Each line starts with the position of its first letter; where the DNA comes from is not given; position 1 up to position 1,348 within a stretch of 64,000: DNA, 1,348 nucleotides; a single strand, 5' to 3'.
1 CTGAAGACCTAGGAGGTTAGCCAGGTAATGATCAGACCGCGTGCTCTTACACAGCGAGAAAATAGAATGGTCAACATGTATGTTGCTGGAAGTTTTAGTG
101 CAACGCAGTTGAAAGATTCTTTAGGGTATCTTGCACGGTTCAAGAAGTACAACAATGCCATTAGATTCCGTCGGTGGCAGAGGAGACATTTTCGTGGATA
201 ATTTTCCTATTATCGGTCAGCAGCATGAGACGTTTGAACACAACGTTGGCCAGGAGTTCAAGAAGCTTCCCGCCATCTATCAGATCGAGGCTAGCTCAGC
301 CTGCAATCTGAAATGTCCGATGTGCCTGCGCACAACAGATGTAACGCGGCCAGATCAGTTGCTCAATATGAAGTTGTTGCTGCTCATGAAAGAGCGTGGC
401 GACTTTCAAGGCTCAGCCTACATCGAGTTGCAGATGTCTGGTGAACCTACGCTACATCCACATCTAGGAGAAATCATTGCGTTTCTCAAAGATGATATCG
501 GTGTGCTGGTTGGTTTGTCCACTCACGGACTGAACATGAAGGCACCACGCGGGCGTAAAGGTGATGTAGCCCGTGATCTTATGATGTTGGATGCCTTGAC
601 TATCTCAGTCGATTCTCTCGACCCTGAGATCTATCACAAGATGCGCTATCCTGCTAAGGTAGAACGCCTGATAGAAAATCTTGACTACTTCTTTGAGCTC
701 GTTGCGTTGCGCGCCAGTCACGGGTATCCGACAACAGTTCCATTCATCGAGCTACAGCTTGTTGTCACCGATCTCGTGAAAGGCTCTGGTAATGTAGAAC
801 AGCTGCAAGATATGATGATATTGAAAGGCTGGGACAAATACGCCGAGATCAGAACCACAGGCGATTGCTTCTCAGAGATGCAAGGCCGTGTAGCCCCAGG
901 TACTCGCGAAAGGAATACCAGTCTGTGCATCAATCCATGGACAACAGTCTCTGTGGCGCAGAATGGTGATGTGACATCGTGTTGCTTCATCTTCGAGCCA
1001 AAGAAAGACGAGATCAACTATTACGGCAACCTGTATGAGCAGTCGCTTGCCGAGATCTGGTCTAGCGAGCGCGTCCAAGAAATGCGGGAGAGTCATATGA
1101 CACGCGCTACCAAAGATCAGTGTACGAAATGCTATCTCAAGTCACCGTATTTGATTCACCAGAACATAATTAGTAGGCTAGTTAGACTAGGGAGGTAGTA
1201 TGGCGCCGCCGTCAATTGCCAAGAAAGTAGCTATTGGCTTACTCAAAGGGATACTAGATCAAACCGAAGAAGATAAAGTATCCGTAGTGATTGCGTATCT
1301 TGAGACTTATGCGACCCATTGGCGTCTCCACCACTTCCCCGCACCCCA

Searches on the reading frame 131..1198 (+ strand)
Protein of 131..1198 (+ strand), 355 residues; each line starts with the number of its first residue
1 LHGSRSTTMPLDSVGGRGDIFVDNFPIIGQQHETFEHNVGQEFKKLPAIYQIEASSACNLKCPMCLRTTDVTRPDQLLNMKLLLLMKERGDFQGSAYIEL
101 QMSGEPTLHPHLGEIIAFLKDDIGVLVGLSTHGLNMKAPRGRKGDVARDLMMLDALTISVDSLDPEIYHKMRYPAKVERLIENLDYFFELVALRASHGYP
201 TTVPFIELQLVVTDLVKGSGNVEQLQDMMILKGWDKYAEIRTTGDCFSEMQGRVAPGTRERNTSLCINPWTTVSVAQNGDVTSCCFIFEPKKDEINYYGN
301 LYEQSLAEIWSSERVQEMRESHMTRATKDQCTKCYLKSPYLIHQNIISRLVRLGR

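Call 33: search_protein_families(library=pfam, proteins=[window:131-1198:+], max_evalue=0.01)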
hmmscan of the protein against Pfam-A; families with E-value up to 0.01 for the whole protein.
window:131-1198:+ (355 aa): 2 families
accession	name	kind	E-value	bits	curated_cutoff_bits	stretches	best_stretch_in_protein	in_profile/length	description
PF13186.11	SPASM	-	6.5e-14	52.4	21.5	1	266-335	1-67/67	Iron-sulfur cluster-binding domain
PF04055.27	Radical_SAM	-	2.6e-12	47.6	29.5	1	54-190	3-139/166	Radical SAM superfamily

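Call 77: search_protein_families(library=ncbifam, proteins=[window:131-1198:+], max_evalue=0.01)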
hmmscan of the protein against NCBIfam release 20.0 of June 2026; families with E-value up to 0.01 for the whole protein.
window:131-1198:+ (355 aa): 25 families
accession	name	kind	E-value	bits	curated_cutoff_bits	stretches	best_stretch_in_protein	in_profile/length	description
TIGR04317.1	W_rSAM_matur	equivalog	2.6e-18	66.3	380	1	52-214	8-158/349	tungsten cofactor oxidoreductase radical SAM maturase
NF033640.1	N_Twi_rSAM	subfamily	3.9e-17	62.4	170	1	263-336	2-71/398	twitch domain-containing radical SAM protein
TIGR04321.1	spiroSPASM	subfamily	1.2e-16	60.5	250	2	41-190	224-379/510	spiro-SPASM protein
TIGR04311.1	rSAM_Geo_metal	subfamily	2.1e-15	56.7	400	1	47-186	2-138/423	radical SAM/SPASM family putative metalloenzyme maturase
NF045574.1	sacti_mat_StsB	exception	4.6e-13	48.8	625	2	274-338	328-389/466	StsB family radical SAM/SPASM domain sactipeptide maturase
TIGR03962.1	mycofact_rSAM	equivalog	1.5e-08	34.2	265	1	50-176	14-133/339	mycofactocin radical SAM maturase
TIGR02666.1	moaA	equivalog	1.6e-08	33.9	284.05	1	55-187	17-150/336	GTP 3',8-cyclase MoaA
NF045646.2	rSAM_Se_TrsS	equivalog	5.4e-08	31.8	490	1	51-173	89-208/441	radical SAM (seleno)protein TrsS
NF001199.0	PRK00164.2-1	equivalog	1.3e-07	31.1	231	1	50-185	14-143/308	GTP 3',8-cyclase MoaA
TIGR02668.1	moaA_archaeal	equivalog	7e-07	28.5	325.25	1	52-184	14-140/303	GTP 3',8-cyclase MoaA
NF038283.1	viperin_w_prok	equivalog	2.5e-06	26.9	180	1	56-171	10-125/281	viperin family antiviral radical SAM protein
NF041298.1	rSAM_mat_DynA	equivalog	7.3e-06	25.2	450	1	268-335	252-312/356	dynobactin maturation radical SAM/SPASM protein DynA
TIGR03961.1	rSAM_PTO1314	hypoth_equivalog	1.2e-05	24.8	306.05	1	40-183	15-147/332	PTO1314 family radical SAM protein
TIGR04251.1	SCM_rSAM_ScmF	equivalog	1.5e-05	24.5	400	1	55-172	11-125/353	SynChlorMet cassette radical SAM/SPASM protein ScmF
TIGR02109.1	PQQ_syn_pqqE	equivalog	1.6e-05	24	381.35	1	46-167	5-120/358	pyrroloquinoline quinone biosynthesis protein PqqE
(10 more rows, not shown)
